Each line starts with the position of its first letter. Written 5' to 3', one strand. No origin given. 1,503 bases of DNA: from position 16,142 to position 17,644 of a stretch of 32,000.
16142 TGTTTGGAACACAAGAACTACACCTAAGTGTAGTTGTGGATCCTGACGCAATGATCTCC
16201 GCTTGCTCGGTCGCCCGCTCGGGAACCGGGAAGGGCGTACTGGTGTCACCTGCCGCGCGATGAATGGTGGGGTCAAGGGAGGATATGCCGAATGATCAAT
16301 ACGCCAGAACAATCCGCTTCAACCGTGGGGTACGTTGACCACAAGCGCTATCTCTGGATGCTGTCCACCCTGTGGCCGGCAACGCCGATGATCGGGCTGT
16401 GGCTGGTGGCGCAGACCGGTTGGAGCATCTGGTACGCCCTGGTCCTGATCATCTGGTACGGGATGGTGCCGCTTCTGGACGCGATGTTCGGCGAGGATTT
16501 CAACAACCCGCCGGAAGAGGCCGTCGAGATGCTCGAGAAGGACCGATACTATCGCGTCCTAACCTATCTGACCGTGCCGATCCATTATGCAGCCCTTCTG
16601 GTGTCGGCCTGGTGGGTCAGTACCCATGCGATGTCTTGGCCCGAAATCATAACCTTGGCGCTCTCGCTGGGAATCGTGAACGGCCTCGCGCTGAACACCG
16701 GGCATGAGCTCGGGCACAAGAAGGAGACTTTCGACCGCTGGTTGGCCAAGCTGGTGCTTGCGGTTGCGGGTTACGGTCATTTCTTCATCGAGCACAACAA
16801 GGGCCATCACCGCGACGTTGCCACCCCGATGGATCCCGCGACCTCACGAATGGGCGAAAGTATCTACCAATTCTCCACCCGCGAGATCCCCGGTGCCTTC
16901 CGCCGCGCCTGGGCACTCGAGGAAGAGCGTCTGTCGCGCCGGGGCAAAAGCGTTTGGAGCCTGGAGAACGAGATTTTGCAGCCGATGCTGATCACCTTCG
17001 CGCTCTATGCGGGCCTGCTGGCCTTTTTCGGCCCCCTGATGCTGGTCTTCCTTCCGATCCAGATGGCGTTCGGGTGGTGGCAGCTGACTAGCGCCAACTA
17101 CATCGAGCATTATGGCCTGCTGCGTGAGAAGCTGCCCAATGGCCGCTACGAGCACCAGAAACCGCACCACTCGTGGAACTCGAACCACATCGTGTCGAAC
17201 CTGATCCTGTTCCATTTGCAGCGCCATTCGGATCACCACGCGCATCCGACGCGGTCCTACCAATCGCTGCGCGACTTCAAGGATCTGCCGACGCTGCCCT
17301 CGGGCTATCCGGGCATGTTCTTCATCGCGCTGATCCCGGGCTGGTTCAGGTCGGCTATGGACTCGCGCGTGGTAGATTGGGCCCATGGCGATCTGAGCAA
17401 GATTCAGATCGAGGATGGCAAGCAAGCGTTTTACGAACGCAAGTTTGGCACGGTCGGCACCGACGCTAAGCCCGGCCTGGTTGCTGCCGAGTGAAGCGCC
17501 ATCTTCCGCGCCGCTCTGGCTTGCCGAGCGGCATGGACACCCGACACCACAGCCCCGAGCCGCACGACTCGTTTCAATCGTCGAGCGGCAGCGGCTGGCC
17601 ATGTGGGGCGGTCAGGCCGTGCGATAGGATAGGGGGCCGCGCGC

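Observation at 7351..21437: Two mechanistically unrelated hydrocarbon monooxygenases (copper CuMMO and di-iron AlkB) in one 14-kb neighbourhood with one set of downstream dehydrogenases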

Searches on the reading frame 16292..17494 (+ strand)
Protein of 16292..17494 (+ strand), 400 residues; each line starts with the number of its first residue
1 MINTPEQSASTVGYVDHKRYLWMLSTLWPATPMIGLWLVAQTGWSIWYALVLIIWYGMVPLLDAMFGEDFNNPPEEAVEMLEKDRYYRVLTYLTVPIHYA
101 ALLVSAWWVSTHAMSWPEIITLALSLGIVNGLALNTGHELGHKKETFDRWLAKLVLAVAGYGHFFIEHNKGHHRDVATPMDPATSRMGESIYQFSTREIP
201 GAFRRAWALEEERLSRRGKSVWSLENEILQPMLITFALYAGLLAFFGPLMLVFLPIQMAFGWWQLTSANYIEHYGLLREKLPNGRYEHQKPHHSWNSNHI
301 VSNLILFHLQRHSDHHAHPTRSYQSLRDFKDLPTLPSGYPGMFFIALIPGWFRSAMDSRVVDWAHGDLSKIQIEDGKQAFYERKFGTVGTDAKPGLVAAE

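Call 3: search_protein_families(library=pfam, proteins=[window:16292-17494:+])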
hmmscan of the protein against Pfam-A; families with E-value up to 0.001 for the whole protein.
window:16292-17494:+ (400 aa): 1 family
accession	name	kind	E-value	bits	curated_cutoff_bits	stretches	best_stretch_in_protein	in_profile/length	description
PF00487.30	FA_desaturase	-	2.7e-29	103.1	29.7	1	120-343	6-250/253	Fatty acid desaturase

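Call 15: find_encoding_contigs(protein=window:16292-17494:+, flank=10000, max_places=8)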
Protein window:16292-17494:+ (400 aa): 23 contigs read that carry it; 7 places shown.
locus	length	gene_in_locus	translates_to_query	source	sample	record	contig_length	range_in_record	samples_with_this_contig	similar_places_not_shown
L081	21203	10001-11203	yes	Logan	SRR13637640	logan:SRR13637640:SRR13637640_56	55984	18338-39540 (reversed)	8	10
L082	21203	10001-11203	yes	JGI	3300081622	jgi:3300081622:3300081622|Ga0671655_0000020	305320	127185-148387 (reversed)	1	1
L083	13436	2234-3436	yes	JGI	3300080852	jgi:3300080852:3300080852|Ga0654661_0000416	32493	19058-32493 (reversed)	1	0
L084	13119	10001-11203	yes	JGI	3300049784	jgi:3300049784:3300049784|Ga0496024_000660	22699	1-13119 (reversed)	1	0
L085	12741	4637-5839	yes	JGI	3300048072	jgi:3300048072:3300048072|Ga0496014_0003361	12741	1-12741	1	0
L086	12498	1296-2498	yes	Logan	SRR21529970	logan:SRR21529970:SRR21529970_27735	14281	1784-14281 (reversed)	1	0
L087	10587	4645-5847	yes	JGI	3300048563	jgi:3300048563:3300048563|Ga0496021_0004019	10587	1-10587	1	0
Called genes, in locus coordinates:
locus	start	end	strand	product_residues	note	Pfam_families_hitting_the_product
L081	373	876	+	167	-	-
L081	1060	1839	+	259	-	PF04896:AmoC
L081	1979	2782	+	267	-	PF02461:AMO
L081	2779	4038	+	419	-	PF04744:Monooxygenase_B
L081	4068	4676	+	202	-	-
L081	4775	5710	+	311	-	PF05448:AXE1 (weak)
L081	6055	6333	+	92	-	-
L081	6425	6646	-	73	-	PF07992:Pyr_redox_2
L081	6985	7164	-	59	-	PF07992:Pyr_redox_2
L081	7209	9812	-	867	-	PF25873:WHD_MalT, PF00196:GerE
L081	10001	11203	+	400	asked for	PF00487:FA_desaturase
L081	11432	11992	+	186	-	PF00301:Rubredoxin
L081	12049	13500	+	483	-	PF00171:Aldedh, PF05893:LuxC (weak)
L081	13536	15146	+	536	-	PF00732:GMC_oxred_N, PF05199:GMC_oxred_C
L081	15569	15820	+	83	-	-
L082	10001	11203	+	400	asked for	PF00487:FA_desaturase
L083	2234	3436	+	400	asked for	PF00487:FA_desaturase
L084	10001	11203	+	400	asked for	PF00487:FA_desaturase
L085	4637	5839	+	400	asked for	PF00487:FA_desaturase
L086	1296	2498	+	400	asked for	PF00487:FA_desaturase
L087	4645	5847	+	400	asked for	PF00487:FA_desaturase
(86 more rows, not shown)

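Call 18: search_protein_families(library=ncbifam, proteins=[window:16292-17494:+])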
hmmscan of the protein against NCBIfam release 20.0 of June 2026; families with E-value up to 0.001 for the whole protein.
window:16292-17494:+ (400 aa): 0 families

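Call 19: find_homologous_proteins(query=window:16292-17494:+)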
Query window:16292-17494:+ (400 aa): 7982 proteins with E <= 0.001 among 8000 candidates; the best 120 are listed.
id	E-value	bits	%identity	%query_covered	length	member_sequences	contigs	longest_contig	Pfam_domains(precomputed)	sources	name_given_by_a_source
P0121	4.4e-268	907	96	100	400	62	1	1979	PF00487.31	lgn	-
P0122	7.0e-256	867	91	100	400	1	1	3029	PF00487.31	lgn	-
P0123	8.7e-237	804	84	100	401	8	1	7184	PF00487.31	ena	-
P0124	1.6e-232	790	83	100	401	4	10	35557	PF00487.31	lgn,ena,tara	tara:strand:- start:5765 stop:6970 length:1206 start_codon:yes stop_codon:yes gene_type:complete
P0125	7.1e-223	758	81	97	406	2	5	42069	PF00487.31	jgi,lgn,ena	-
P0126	9.3e-223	758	78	100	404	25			PF00487.31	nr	nr:alkane hydroxylase [Alcanivorax borkumensis]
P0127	2.8e-222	756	81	99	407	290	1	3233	PF00487.31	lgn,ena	-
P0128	1.1e-221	754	82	97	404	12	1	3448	PF00487.31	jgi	-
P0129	1.6e-219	747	78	100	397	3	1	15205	PF00487.31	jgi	jgi:alkane 1-monooxygenase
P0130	3.5e-218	743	81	94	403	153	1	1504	PF00487.31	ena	-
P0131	1.2e-217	741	80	96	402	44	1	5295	PF00487.31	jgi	jgi:alkane 1-monooxygenase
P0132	1.3e-217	741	76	100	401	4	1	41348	PF00487.31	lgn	-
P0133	1.6e-215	734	77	100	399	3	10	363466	PF00487.31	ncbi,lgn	ncbi:MAG: alkane 1-monooxygenase [Hyphomonadaceae bacterium]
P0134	3.5e-215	733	80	95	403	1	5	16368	PF00487.31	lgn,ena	-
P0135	2.1e-214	730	78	99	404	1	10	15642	PF00487.31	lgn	-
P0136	6.7e-214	729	79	96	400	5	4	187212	PF00487.31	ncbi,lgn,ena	-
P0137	1.6e-207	708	77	95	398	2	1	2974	PF00487.31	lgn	-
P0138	2.5e-205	701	74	97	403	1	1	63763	PF00487.31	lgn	-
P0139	1.0e-197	675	74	94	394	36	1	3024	PF00487.31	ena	-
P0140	1.7e-196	671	72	96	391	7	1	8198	PF00487.31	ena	-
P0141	2.0e-196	671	73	97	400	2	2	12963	PF00487.31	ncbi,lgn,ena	-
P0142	5.9e-196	670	73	97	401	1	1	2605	PF00487.31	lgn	-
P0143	5.6e-195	666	71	99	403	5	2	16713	PF00487.31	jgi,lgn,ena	jgi:alkane 1-monooxygenase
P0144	1.8e-194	665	72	97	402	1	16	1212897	PF00487.31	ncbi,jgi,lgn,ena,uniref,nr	ncbi:alkane 1-monooxygenase [Brevundimonas sp.]|uniref:alkane 1-monooxygenase n=1 Tax=Brevundimonas 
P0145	2.4e-194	664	72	97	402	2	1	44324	PF00487.31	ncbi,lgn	-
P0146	1.1e-193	662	72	97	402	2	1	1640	PF00487.31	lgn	-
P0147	1.3e-193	662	72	97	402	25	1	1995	PF00487.31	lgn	-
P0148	2.9e-193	661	70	97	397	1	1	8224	PF00487.31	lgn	-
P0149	1.7e-192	658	69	98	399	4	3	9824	PF00487.31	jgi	-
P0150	1.7e-192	658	70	100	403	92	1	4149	PF00487.31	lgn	-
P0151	3.4e-192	657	73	95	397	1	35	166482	PF00487.31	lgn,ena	-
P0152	3.5e-192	657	70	100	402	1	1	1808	PF00487.31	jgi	-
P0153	4.8e-192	657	71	95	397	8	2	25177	PF00487.31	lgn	-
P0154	1.4e-191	655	71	97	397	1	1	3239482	PF00487.31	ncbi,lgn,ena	-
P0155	2.6e-191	654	72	97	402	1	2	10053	PF00487.31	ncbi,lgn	-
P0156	1.5e-190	652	69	98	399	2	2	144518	PF00487.31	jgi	jgi:alkane 1-monooxygenase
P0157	2.4e-190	651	70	96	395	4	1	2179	PF00487.31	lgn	-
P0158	7.3e-190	650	73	94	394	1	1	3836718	PF00487.31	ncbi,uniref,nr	ncbi:alkane 1-monooxygenase [Croceicoccus sp. Ery5]|uniref:alkane 1-monooxygenase n=1 Tax=Croceicocc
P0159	4.6e-189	647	72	94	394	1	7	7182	PF00487.31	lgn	-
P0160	1.9e-188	645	72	94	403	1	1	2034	PF00487.31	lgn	-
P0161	6.9e-187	640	71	94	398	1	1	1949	PF00487.31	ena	-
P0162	1.2e-186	639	69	95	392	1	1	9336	PF00487.31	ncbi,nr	ncbi:MAG: alkane 1-monooxygenase [Sinobacteraceae bacterium]|nr:alkane 1-monooxygenase [Nevskiaceae 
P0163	4.0e-182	624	69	97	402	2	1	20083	PF00487.31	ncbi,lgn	-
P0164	1.1e-181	623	72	91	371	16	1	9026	PF00487.31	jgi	jgi:alkane 1-monooxygenase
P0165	3.7e-181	621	70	99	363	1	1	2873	PF00487.31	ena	-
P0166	9.6e-181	620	68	96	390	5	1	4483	PF00487.31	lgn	-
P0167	1.6e-172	592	87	72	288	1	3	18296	PF00487.31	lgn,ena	-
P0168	1.4e-168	579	65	93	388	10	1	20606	PF00487.31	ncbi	-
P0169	1.3e-167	576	65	93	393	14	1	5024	PF00487.31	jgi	-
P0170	4.7e-167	574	64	95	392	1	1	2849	PF00487.31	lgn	-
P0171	3.4e-165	568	62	95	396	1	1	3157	PF00487.31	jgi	jgi:alkane 1-monooxygenase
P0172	4.9e-165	568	62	93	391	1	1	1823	PF00487.31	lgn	-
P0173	1.0e-164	567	63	93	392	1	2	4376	PF00487.31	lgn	-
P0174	8.3e-164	564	63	93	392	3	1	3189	PF00487.31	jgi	jgi:alkane 1-monooxygenase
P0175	1.2e-162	560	64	91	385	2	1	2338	PF00487.31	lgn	-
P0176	2.3e-162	559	61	93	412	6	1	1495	PF00487.31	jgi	-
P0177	2.5e-162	559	61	93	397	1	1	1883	PF00487.31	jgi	jgi:alkane 1-monooxygenase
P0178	2.7e-162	559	63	95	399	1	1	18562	PF00487.31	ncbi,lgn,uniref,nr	ncbi:alkane 1-monooxygenase [Fontimonas thermophila]|uniref:Alkane 1-monooxygenase n=1 Tax=Fontimona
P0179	4.5e-162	558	61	98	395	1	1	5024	PF00487.31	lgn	-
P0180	5.4e-162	558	85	68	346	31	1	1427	PF02683.23,PF00487.31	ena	-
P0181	8.8e-162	557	61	96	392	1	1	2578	PF00487.31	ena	-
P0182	1.8e-161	556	61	94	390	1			PF00487.31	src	-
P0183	2.4e-161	556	63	93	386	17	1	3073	PF00487.31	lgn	-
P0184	2.8e-161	555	61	97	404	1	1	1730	PF00487.31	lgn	-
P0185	2.9e-161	555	61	94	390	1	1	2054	PF00487.31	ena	-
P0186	3.6e-161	555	60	95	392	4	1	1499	PF00487.31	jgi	jgi:alkane 1-monooxygenase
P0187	3.6e-161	555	61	95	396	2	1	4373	PF00487.31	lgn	-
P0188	9.1e-161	554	60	95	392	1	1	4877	PF00487.31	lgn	-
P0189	1.8e-160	553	62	94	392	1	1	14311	PF00487.31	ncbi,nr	ncbi:MAG: alkane 1-monooxygenase [Alphaproteobacteria bacterium]|nr:alkane 1-monooxygenase [Alphapro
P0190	5.7e-160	551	61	93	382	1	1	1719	PF00487.31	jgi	jgi:alkane 1-monooxygenase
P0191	6.2e-160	551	61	93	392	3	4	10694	PF00487.31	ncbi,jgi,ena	ncbi:MAG TPA: alkane 1-monooxygenase [Kofleriaceae bacterium]|jgi:alkane 1-monooxygenase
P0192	7.3e-160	551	61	93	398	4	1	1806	PF00487.31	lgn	-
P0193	8.0e-160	551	61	93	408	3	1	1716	PF00487.31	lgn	-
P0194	8.2e-160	551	61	95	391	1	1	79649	PF00487.31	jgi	-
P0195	1.4e-159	550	59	94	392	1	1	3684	PF00487.31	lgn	-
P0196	1.4e-159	550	62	96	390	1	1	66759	PF00487.31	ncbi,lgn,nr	ncbi:MAG: alkane 1-monooxygenase [Sinobacteraceae bacterium]|nr:alkane 1-monooxygenase [Nevskiaceae 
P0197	3.1e-159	549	61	93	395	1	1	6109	PF00487.31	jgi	jgi:alkane 1-monooxygenase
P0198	3.1e-159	549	60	93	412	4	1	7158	PF00487.31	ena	-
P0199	3.3e-159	549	83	72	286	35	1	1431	PF00487.31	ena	-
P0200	3.9e-159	548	60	93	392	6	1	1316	PF00487.31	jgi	-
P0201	4.2e-159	548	59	96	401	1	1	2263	PF00487.31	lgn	-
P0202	8.7e-159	547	59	95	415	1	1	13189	PF00487.31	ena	-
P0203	9.9e-159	547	62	90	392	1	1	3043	PF00487.31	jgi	jgi:alkane 1-monooxygenase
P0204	1.1e-158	547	62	93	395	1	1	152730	PF00487.31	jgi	jgi:alkane 1-monooxygenase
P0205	1.4e-158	546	58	95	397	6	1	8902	PF00487.31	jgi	jgi:alkane 1-monooxygenase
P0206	3.8e-158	545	60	94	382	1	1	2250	PF00487.31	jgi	jgi:alkane 1-monooxygenase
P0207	4.3e-158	545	58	98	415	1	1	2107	PF00487.31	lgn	-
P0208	6.1e-158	544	62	92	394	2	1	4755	PF00487.31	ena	-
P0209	9.9e-158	544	61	93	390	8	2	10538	PF00487.31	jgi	jgi:alkane 1-monooxygenase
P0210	1.0e-157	544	61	93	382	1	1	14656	PF00487.31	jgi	jgi:alkane 1-monooxygenase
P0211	2.0e-157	543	61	93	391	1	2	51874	PF00487.31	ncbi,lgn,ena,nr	ncbi:MAG: alkane 1-monooxygenase [Deltaproteobacteria bacterium]|nr:MAG: alkane 1-monooxygenase [Del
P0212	2.2e-157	543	59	96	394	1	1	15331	PF00487.31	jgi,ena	-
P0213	2.4e-157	542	61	93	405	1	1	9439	PF00487.31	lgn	-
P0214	2.4e-157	542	58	97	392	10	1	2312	PF00487.31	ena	-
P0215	3.0e-157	542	60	96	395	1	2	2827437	PF00487.31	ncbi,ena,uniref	ncbi:alkane 1-monooxygenase [Panacagrimonas sp.]|uniref:alkane 1-monooxygenase n=1 Tax=Panacagrimona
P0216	7.2e-157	541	61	93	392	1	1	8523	PF00487.31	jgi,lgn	jgi:alkane 1-monooxygenase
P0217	1.0e-156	540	60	93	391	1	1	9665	PF00487.31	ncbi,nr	ncbi:MAG: alkane 1-monooxygenase [Deltaproteobacteria bacterium]|nr:MAG: alkane 1-monooxygenase [Del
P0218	2.2e-156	539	58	95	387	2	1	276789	PF00487.31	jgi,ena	-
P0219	2.2e-156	539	60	93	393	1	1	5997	PF00487.31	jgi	jgi:alkane 1-monooxygenase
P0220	4.0e-156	538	59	95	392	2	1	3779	PF00487.31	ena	-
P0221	6.7e-156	538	59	96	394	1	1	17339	PF00487.31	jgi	-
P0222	7.3e-156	538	60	99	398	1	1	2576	PF00487.31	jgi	jgi:alkane 1-monooxygenase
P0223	9.8e-156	537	60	92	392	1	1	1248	PF00487.31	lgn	-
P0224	1.2e-155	537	60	96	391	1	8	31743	PF00487.31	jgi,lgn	jgi:alkane 1-monooxygenase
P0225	1.2e-155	537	58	95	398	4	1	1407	PF00487.31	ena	-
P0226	1.7e-155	536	61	92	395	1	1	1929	PF00487.31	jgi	jgi:alkane 1-monooxygenase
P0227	1.9e-155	536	61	93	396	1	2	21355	PF00487.31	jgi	jgi:alkane 1-monooxygenase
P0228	2.2e-155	536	67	90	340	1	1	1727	PF00487.31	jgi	jgi:alkane 1-monooxygenase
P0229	2.4e-155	536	59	96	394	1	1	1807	PF00487.31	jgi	jgi:alkane 1-monooxygenase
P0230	2.8e-155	536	61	93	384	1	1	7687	PF00487.31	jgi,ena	-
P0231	4.8e-155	535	59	94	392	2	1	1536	PF00487.31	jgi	jgi:alkane 1-monooxygenase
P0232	5.6e-155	535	60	95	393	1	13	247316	PF00487.31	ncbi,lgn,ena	-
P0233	5.8e-155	535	61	90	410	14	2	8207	PF00487.31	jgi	-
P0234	6.0e-155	535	60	97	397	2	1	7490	PF00487.31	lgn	-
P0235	6.0e-155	535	60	93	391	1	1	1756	PF00487.31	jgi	jgi:alkane 1-monooxygenase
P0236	7.5e-155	534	58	94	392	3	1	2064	PF00487.31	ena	-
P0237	8.7e-155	534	62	88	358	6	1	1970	PF00487.31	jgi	-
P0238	1.2e-154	534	59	93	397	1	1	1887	PF00487.31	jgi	jgi:alkane 1-monooxygenase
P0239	1.3e-154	533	58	95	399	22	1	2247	PF00487.31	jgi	jgi:alkane 1-monooxygenase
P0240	3.1e-154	532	58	96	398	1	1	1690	PF00487.31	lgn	-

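Call 20: find_encoding_contigs(protein=P0124, flank=10000, max_places=3)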
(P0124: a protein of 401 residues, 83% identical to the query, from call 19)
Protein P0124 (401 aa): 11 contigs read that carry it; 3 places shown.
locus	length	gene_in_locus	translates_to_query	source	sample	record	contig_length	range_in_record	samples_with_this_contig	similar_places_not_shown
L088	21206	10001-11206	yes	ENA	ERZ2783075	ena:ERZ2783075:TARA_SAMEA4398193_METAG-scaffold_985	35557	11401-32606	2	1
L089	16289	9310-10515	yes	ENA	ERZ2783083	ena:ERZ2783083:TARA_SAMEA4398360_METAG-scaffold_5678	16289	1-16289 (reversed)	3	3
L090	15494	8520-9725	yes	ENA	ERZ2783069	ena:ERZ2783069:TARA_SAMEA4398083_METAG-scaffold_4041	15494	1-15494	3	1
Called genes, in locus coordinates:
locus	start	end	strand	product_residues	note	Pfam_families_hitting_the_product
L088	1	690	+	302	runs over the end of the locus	PF14486:DUF4432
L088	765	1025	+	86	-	PF13340:DUF4096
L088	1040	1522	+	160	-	PF01609:DDE_Tnp_1, PF13612:DDE_Tnp_1_3, PF13359:DDE_Tnp_4 (weak), PF13586:DDE_Tnp_1_2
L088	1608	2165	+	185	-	PF00440:TetR_N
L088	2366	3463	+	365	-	PF00561:Abhydrolase_1, PF12146:Hydrolase_4, PF12697:Abhydrolase_6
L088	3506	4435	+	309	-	PF01370:Epimerase (weak), PF05368:NmrA, PF13460:NAD_binding_10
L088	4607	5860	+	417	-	PF00083:Sugar_tr, PF07690:MFS_1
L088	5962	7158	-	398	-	PF07992:Pyr_redox_2, PF13738:Pyr_redox_3 (faint), PF00070:Pyr_redox, PF14759:Reductase_C (weak)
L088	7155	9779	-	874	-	PF25873:WHD_MalT, PF00196:GerE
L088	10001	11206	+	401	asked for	PF00487:FA_desaturase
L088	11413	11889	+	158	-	PF00301:Rubredoxin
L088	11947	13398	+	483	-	PF00171:Aldedh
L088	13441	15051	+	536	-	PF00732:GMC_oxred_N, PF05199:GMC_oxred_C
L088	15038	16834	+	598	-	PF00501:AMP-binding, PF13193:AMP-binding_C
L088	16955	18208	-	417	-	PF01610:DDE_Tnp_ISL3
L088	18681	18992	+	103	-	PF05717:TnpB_IS66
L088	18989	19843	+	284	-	PF13007:LZ_Tnp_IS66, PF13005:zf-IS66, PF03050:DDE_Tnp_IS66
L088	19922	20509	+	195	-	PF07929:PRiA4_ORF3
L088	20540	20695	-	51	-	-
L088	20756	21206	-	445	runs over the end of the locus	PF05977:MFS_3, PF07690:MFS_1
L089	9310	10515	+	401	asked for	PF00487:FA_desaturase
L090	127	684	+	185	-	PF00440:TetR_N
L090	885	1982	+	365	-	PF00561:Abhydrolase_1, PF12146:Hydrolase_4, PF12697:Abhydrolase_6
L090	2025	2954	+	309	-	PF01370:Epimerase (weak), PF05368:NmrA, PF13460:NAD_binding_10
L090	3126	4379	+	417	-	PF00083:Sugar_tr, PF07690:MFS_1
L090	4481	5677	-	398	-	PF07992:Pyr_redox_2, PF13738:Pyr_redox_3 (faint), PF00070:Pyr_redox, PF14759:Reductase_C (weak)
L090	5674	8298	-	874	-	PF25873:WHD_MalT, PF00196:GerE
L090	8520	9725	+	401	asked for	PF00487:FA_desaturase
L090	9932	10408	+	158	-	PF00301:Rubredoxin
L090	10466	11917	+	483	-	PF00171:Aldedh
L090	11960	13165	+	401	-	-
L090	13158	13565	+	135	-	PF05199:GMC_oxred_C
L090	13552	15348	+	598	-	PF00501:AMP-binding, PF13193:AMP-binding_C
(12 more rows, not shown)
